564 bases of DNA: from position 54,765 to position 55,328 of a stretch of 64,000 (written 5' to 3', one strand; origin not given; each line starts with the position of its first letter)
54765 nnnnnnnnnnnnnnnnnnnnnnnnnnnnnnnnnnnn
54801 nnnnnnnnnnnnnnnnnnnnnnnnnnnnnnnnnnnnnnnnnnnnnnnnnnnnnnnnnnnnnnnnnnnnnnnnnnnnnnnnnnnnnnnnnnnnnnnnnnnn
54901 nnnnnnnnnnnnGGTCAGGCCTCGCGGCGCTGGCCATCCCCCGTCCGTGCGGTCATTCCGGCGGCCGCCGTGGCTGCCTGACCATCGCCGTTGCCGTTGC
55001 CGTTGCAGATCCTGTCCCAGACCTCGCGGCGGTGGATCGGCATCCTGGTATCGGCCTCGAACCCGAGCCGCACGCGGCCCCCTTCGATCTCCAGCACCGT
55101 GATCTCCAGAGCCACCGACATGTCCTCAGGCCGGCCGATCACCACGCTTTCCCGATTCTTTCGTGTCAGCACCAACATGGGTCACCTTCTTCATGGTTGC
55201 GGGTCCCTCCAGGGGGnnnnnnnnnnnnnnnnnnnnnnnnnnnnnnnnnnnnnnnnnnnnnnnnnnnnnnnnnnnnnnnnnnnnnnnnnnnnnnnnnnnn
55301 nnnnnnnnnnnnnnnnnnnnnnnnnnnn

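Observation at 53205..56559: CsrA homolog sandwiched between DUF2294/MpsC-like paralogs with a response-regulator PP2C phosphatase, divergent from the DAB cluster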

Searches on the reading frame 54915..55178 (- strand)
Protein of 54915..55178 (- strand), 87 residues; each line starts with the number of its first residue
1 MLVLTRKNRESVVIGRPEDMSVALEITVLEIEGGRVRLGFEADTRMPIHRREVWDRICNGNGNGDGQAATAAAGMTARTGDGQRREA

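Call 3: search_protein_families(library=pfam, proteins=[window:54915-55178:-], max_evalue=0.01)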
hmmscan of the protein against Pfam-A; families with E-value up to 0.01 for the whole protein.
window:54915-55178:- (87 aa): 1 family
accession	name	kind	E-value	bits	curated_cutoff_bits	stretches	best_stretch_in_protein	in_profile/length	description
PF02599.21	CsrA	-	3.1e-17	62.7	27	1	1-57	1-51/53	Global regulator protein family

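Call 4: search_protein_families(library=ncbifam, proteins=[window:54915-55178:-], max_evalue=0.01)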
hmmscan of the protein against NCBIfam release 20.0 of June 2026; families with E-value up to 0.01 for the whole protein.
window:54915-55178:- (87 aa): 3 families
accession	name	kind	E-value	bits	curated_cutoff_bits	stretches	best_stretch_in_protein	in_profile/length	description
NF002469.0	PRK01712.1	equivalog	9.8e-15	54.3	73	1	1-62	1-56/65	carbon storage regulator CsrA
TIGR00202.1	csrA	equivalog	1.3e-13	50.9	70.1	1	1-61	1-55/69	carbon storage regulator CsrA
NF001844.0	PRK00568.1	equivalog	1.5e-09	37.8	106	1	1-62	1-56/76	carbon storage regulator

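Call 7: find_homologous_proteins(query=window:54915-55178:-)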
Query window:54915-55178:- (87 aa): 1139 proteins with E <= 0.001 among 1207 candidates; the best 120 are listed.
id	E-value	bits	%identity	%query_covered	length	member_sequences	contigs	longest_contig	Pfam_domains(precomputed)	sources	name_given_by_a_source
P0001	1.2e-49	183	100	100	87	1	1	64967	PF02599.22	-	-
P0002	2.9e-45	169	93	99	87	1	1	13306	PF02599.22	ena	-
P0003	8.4e-45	168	92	99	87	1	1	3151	PF02599.22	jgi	jgi:carbon storage regulator CsrA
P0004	2.1e-44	167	91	99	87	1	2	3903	PF02599.22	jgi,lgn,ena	jgi:carbon storage regulator CsrA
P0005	4.1e-44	166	92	99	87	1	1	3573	PF02599.22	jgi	-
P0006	5.4e-44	165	93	99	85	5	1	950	PF02599.22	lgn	-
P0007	2.1e-43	164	92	100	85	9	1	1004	PF02599.22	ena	-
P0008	3.2e-43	163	93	99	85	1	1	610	PF02599.22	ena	-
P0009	3.6e-43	163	81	99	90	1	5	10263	PF02599.22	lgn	-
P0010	5.8e-43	162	90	100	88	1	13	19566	PF02599.22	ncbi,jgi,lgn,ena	jgi:carbon storage regulator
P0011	7.2e-43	162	90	100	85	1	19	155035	PF02599.22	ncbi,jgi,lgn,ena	jgi:carbon storage regulator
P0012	7.4e-43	162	92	99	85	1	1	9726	PF02599.22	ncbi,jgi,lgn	jgi:carbon storage regulator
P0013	7.7e-43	162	89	99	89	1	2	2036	PF02599.22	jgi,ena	jgi:carbon storage regulator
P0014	1.4e-42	161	88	99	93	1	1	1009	PF02599.22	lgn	-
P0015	2.6e-42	160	92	98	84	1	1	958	PF02599.22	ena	-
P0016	3.8e-42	160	91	99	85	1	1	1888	PF02599.22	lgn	-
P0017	5.2e-42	159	89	99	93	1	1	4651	PF02599.22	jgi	jgi:carbon storage regulator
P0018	5.9e-42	159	93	99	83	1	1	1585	PF02599.22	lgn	-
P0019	8.5e-42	158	88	99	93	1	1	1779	PF02599.22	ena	-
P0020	9.1e-42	158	87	100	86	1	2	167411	PF02599.22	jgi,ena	jgi:carbon storage regulator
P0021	1.1e-41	158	86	100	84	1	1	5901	PF02599.22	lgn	-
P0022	1.8e-41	157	89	100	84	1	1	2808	PF02599.22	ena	-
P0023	9.0e-41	155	92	99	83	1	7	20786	PF02599.22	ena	-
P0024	3.5e-40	153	84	99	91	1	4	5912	PF02599.22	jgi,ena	jgi:carbon storage regulator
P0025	5.2e-40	153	87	99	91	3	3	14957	PF02599.22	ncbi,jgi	jgi:carbon storage regulator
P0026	8.3e-40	152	83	99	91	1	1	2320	PF02599.22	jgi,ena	jgi:carbon storage regulator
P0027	8.6e-40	152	85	99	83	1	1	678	PF02599.22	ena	-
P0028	1.7e-39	151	84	100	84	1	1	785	PF02599.22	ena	-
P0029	9.0e-39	149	86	99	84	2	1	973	PF02599.22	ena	-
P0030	2.5e-38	147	98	70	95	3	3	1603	PF02599.22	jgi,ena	jgi:carbon storage regulator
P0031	6.9e-38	146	77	99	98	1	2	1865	PF02599.22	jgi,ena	-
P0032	1.1e-37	145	77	99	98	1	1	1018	PF02599.22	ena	-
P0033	1.3e-37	145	81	99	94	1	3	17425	PF02599.22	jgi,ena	jgi:carbon storage regulator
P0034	3.2e-37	144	85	97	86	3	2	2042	PF02599.22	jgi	jgi:carbon storage regulator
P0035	4.5e-37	143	85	97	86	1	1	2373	PF02599.22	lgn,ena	-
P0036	8.6e-37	142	86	97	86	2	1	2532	PF02599.22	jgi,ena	-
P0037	1.0e-36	142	92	68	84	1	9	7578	PF02599.22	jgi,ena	jgi:carbon storage regulator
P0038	1.1e-36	142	81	92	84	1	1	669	PF02599.22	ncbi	-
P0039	2.0e-36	141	87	99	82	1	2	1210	PF02599.22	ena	-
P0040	2.2e-36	141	82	97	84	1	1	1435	PF02599.22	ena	-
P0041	3.6e-36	141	90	77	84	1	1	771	PF02599.22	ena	-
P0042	4.1e-36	140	93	77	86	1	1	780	PF02599.22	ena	-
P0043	4.5e-36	140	86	87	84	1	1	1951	PF02599.22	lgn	-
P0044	6.9e-36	140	92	76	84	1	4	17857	PF02599.22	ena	-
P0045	7.3e-36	140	95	74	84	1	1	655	PF02599.22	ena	-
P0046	8.4e-36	139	82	97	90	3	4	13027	PF02599.22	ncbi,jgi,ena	jgi:carbon storage regulator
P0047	1.0e-35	139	90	77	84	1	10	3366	PF02599.22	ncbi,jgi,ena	jgi:carbon storage regulator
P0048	1.1e-35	139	92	68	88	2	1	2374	PF02599.22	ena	-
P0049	1.4e-35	139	86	68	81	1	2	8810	PF02599.22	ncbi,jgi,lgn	jgi:carbon storage regulator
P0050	1.4e-35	139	91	74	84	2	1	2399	PF02599.22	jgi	-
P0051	1.5e-35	139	95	74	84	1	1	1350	PF02599.22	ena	-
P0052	1.6e-35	138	88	68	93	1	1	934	PF02599.22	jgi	jgi:carbon storage regulator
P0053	1.7e-35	138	83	87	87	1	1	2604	PF02599.22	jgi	jgi:carbon storage regulator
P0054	1.9e-35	138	77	100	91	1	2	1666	PF02599.22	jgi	-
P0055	2.1e-35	138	75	97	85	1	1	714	PF02599.22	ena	-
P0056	2.3e-35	138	92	68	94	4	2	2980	PF02599.22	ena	-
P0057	2.4e-35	138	88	68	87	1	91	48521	PF02599.22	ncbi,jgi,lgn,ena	jgi:carbon storage regulator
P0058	2.6e-35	138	90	68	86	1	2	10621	PF02599.22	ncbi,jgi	jgi:carbon storage regulator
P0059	3.0e-35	138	85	85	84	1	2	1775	PF02599.22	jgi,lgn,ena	jgi:carbon storage regulator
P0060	3.2e-35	137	90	68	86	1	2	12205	PF02599.22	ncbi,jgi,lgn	jgi:carbon storage regulator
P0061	3.3e-35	137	92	68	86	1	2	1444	PF02599.22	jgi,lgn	jgi:carbon storage regulator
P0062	3.8e-35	137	82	97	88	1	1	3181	PF02599.22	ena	-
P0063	3.9e-35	137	76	100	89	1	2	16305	PF02599.22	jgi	jgi:carbon storage regulator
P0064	4.4e-35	137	95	74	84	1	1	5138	PF02599.22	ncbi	ncbi:MAG: carbon storage regulator [Planctomycetaceae bacterium]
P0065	5.1e-35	137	88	77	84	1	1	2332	PF02599.22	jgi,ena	jgi:carbon storage regulator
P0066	5.2e-35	137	92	68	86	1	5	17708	PF02599.22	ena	-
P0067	5.2e-35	137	76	98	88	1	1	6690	PF02599.22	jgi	-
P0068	5.9e-35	137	85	85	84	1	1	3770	PF02599.22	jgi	-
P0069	6.6e-35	136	88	68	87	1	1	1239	PF02599.22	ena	-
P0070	7.1e-35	136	79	97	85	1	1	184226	PF02599.22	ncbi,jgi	jgi:carbon storage regulator CsrA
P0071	7.4e-35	136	88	77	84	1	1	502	PF02599.22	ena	-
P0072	1.0e-34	136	74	97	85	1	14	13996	PF02599.22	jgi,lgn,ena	jgi:carbon storage regulator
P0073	1.0e-34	136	73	91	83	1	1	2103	PF02599.22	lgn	-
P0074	1.1e-34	136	78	92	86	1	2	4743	PF02599.22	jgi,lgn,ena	-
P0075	1.1e-34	136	88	79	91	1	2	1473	PF02599.22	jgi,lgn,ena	-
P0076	1.2e-34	136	77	97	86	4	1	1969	PF02599.22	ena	-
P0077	1.7e-34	135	92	68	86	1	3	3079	PF02599.22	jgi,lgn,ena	jgi:carbon storage regulator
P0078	1.7e-34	135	84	84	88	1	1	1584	PF02599.22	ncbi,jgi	jgi:carbon storage regulator CsrA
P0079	1.7e-34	135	86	82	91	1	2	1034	PF02599.22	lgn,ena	-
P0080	1.8e-34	135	83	90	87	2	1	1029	PF02599.22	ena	-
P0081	2.1e-34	135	90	68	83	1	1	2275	PF02599.22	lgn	-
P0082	2.2e-34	135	88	68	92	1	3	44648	PF02599.22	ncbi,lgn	ncbi:MAG: carbon storage regulator [Pirellulales bacterium]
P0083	2.3e-34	135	75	93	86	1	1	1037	PF02599.22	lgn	-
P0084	2.3e-34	135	80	91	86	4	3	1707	PF02599.22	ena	-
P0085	2.4e-34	135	74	93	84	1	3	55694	PF02599.22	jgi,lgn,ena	jgi:carbon storage regulator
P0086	2.5e-34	135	82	89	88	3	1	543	PF02599.22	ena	-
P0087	2.7e-34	135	70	98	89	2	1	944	PF02599.22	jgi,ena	-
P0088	2.8e-34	134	86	68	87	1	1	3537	PF02599.22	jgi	jgi:carbon storage regulator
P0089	3.0e-34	134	81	89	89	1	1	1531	PF02599.22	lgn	-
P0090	3.0e-34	134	90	67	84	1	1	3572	PF02599.22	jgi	-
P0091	3.3e-34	134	74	94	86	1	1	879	PF02599.22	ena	-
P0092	3.6e-34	134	80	91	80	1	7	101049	PF02599.22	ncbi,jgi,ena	jgi:carbon storage regulator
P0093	3.7e-34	134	90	68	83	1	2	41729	PF02599.22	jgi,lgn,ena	jgi:carbon storage regulator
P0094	3.8e-34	134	92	68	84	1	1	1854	PF02599.22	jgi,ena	-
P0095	4.1e-34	134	76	98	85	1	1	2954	PF02599.22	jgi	jgi:carbon storage regulator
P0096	4.3e-34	134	93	70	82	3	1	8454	PF02599.22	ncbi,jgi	jgi:carbon storage regulator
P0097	4.4e-34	134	90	68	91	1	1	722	PF02599.22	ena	-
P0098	4.7e-34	134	90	67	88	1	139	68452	PF02599.22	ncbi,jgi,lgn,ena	jgi:carbon storage regulator CsrA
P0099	4.9e-34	134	88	80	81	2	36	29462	PF02599.22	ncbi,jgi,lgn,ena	jgi:carbon storage regulator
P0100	5.0e-34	134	85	85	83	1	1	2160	PF02599.22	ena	-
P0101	5.3e-34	134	85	97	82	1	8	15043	PF02599.22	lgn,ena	-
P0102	5.9e-34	133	90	72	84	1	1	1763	PF02599.22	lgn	-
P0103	6.1e-34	133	82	97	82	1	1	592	PF02599.22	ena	-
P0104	6.1e-34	133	92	68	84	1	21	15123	PF02599.22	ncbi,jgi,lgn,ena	ncbi:MAG: carbon storage regulator [Pirellulales bacterium]|jgi:carbon storage regulator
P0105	6.3e-34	133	85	85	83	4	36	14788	PF02599.22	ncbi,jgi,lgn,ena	jgi:carbon storage regulator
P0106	6.4e-34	133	92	68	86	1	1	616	PF02599.22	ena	-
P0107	6.4e-34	133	82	94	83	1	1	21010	PF02599.22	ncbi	ncbi:MAG: carbon storage regulator [Planctomycetaceae bacterium]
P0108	6.9e-34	133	84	86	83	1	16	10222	PF02599.22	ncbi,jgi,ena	jgi:carbon storage regulator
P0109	7.0e-34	133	88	68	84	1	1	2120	PF02599.22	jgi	jgi:carbon storage regulator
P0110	8.0e-34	133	82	89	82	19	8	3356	PF02599.22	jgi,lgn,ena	jgi:carbon storage regulator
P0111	8.2e-34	133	88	79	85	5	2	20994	PF02599.22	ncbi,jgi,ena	ncbi:MAG: hypothetical protein RLZZ111_1577 [Planctomycetota bacterium]|jgi:carbon storage regulator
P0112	8.5e-34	133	84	84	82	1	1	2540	PF02599.22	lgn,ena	-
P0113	9.3e-34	133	76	97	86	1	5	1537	PF02599.22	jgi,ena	jgi:carbon storage regulator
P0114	9.5e-34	133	90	68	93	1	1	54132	PF02599.22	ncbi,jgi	jgi:carbon storage regulator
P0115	1.0e-33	133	76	97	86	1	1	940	PF02599.22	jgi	jgi:carbon storage regulator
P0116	1.0e-33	133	89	72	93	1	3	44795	PF02599.22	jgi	jgi:carbon storage regulator CsrA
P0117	1.1e-33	133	90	68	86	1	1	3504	PF02599.22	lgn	-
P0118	1.1e-33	133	91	67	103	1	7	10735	PF02599.22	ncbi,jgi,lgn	jgi:carbon storage regulator CsrA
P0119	1.1e-33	133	80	93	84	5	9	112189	PF02599.22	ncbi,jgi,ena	jgi:carbon storage regulator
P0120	1.2e-33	133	85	86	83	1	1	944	PF02599.22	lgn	-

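Call 10: find_encoding_contigs(protein=P0011, flank=8000, max_places=3)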
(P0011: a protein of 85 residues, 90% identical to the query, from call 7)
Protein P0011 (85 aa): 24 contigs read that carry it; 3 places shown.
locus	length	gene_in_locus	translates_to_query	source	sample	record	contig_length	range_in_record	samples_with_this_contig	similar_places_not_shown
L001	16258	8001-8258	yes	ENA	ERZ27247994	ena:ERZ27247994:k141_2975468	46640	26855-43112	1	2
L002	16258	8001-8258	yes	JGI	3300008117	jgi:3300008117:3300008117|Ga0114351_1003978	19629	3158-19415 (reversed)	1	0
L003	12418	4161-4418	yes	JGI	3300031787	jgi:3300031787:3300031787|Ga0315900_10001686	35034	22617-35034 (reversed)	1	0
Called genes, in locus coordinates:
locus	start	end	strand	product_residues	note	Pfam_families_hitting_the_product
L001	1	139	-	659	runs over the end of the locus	PF00916:Sulfate_transp, PF00543:P-II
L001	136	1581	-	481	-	PF00361:Proton_antipo_M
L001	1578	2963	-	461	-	PF00662:Proton_antipo_N, PF00361:Proton_antipo_M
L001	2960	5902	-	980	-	PF10070:DabA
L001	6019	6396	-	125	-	-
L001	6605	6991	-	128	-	PF10057:MpsC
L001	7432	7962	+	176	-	PF10057:MpsC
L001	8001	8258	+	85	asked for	PF02599:CsrA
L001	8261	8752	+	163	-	PF10057:MpsC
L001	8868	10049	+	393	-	PF00072:Response_reg, PF07228:SpoIIE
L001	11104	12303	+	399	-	PF00009:GTP_EFTU, PF03144:GTP_EFTU_D2, PF03143:GTP_EFTU_D3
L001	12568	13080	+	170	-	PF00584:SecE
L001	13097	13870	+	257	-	PF02357:NusG, PF00467:KOW (weak)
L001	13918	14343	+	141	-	PF03946:Ribosomal_L11_N, PF00298:Ribosomal_L11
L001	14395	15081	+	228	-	PF00687:Ribosomal_L1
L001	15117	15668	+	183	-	PF00466:Ribosomal_L10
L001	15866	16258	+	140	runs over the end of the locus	PF16320:Ribosomal_L12_N, PF00542:Ribosomal_L12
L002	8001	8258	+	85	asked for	PF02599:CsrA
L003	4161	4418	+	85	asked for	PF02599:CsrA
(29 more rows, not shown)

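Call 11: find_encoding_contigs(protein=P0070, flank=8000, max_places=3)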
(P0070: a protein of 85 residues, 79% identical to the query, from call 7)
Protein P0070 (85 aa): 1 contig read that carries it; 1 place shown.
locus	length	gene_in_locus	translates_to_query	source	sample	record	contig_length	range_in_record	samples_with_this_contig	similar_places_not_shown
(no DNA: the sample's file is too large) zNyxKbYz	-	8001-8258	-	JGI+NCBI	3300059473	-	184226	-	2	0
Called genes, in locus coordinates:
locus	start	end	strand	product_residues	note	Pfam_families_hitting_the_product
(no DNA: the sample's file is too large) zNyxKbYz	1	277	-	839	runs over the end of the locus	PF01935:DUF87 (weak)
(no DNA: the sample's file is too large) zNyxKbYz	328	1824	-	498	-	PF00361:Proton_antipo_M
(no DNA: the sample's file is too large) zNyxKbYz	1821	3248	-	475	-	PF00662:Proton_antipo_N, PF00361:Proton_antipo_M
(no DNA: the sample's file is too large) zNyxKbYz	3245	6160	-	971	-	PF10070:DabA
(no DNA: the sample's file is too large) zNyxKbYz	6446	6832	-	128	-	PF10057:MpsC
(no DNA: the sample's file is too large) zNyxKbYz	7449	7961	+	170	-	PF10057:MpsC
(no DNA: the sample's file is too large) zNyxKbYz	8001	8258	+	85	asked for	PF02599:CsrA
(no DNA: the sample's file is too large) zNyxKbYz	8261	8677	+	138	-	PF10057:MpsC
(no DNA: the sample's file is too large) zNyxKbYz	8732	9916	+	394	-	PF00072:Response_reg, PF07228:SpoIIE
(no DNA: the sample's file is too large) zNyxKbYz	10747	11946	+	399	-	PF00009:GTP_EFTU, PF03144:GTP_EFTU_D2, PF03143:GTP_EFTU_D3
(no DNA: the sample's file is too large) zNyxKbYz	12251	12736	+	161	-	PF00584:SecE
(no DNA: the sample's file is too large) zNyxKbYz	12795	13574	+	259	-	PF02357:NusG, PF00467:KOW (weak)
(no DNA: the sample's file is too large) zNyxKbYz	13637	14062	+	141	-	PF03946:Ribosomal_L11_N, PF00298:Ribosomal_L11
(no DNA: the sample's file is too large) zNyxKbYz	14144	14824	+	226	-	PF00687:Ribosomal_L1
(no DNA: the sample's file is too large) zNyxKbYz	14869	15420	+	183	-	PF00466:Ribosomal_L10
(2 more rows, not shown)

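Call 12: find_encoding_contigs(protein=P0098, flank=8000, max_places=3)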
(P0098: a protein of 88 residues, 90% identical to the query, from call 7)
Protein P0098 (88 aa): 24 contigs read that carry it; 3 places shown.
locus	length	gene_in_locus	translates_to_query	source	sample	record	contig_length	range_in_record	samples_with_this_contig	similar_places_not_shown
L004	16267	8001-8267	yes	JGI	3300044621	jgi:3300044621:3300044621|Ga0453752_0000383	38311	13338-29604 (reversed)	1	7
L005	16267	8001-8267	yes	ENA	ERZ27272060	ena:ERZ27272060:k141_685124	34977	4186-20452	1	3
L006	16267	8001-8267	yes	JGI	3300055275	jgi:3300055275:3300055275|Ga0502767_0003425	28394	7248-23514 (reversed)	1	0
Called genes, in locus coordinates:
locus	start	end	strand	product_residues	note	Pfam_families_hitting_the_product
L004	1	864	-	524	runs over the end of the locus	PF00675:Peptidase_M16, PF05193:Peptidase_M16_C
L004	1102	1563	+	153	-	PF01814:Hemerythrin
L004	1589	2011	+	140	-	-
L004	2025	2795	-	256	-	-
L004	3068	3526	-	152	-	-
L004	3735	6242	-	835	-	PF01935:DUF87 (weak)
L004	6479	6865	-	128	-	PF10057:MpsC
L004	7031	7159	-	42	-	-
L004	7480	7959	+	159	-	PF10057:MpsC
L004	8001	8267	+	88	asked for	PF02599:CsrA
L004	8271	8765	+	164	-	-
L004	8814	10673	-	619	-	PF02129:Peptidase_S15, PF08530:PepX_C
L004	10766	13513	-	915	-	PF00311:PEPcase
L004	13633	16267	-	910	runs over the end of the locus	-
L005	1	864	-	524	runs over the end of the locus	PF00675:Peptidase_M16, PF05193:Peptidase_M16_C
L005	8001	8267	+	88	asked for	PF02599:CsrA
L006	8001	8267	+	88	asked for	PF02599:CsrA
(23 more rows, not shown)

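Call 13: find_encoding_contigs(protein=P0057, flank=8000, max_places=3)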
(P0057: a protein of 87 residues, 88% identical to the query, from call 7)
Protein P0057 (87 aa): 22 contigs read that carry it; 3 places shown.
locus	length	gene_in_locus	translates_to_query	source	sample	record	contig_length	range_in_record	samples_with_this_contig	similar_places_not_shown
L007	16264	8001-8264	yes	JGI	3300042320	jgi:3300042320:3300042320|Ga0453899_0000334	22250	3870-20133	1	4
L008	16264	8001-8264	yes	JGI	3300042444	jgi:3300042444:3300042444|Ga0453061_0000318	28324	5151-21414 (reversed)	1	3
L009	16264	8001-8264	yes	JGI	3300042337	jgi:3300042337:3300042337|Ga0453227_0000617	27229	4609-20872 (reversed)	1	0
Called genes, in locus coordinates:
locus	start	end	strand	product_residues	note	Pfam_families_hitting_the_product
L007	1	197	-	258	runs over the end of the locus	-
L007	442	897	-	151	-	-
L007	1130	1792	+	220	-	PF04545:Sigma70_r4 (faint)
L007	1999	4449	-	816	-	PF01935:DUF87 (weak)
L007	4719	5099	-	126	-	PF10057:MpsC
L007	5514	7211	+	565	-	PF00082:Peptidase_S8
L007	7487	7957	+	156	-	PF10057:MpsC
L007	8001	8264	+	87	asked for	PF02599:CsrA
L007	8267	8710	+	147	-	PF10057:MpsC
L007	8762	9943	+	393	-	PF00072:Response_reg, PF07228:SpoIIE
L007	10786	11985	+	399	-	PF00009:GTP_EFTU, PF03144:GTP_EFTU_D2, PF03143:GTP_EFTU_D3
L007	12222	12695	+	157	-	PF00584:SecE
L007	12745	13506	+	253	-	PF02357:NusG, PF00467:KOW (weak)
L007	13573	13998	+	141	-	PF03946:Ribosomal_L11_N, PF00298:Ribosomal_L11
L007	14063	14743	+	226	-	PF00687:Ribosomal_L1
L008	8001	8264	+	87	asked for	PF02599:CsrA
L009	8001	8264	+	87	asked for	PF02599:CsrA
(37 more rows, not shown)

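Call 14: find_encoding_contigs(protein=P0119, flank=8000, max_places=2)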
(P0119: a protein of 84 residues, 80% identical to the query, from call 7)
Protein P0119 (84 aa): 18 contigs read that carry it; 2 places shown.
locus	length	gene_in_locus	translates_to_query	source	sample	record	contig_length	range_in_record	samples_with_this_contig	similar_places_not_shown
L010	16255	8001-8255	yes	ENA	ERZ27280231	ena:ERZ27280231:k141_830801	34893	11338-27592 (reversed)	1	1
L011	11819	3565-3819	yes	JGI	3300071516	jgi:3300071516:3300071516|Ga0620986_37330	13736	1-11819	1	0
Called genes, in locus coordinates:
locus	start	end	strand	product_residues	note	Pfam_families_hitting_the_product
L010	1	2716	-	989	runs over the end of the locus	PF10070:DabA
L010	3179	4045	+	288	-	-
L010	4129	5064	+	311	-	-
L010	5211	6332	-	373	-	-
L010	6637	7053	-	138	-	PF10057:MpsC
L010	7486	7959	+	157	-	PF10057:MpsC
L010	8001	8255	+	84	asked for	PF02599:CsrA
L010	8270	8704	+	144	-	PF10057:MpsC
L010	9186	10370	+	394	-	PF00072:Response_reg, PF07228:SpoIIE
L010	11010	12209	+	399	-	PF00009:GTP_EFTU, PF03144:GTP_EFTU_D2, PF03143:GTP_EFTU_D3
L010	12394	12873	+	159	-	PF00584:SecE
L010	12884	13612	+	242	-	PF02357:NusG, PF00467:KOW (weak)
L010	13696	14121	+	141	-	PF03946:Ribosomal_L11_N, PF00298:Ribosomal_L11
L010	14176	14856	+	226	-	PF00687:Ribosomal_L1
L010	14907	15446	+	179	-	PF00466:Ribosomal_L10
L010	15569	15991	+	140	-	PF16320:Ribosomal_L12_N, PF00542:Ribosomal_L12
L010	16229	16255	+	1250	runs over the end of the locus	PF04563:RNA_pol_Rpb2_1, PF04561:RNA_pol_Rpb2_2, PF04565:RNA_pol_Rpb2_3, PF10385:RNA_pol_Rpb2_45, PF00562:RNA_pol_Rpb2_6, PF04560:RNA_pol_Rpb2_7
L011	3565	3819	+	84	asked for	PF02599:CsrA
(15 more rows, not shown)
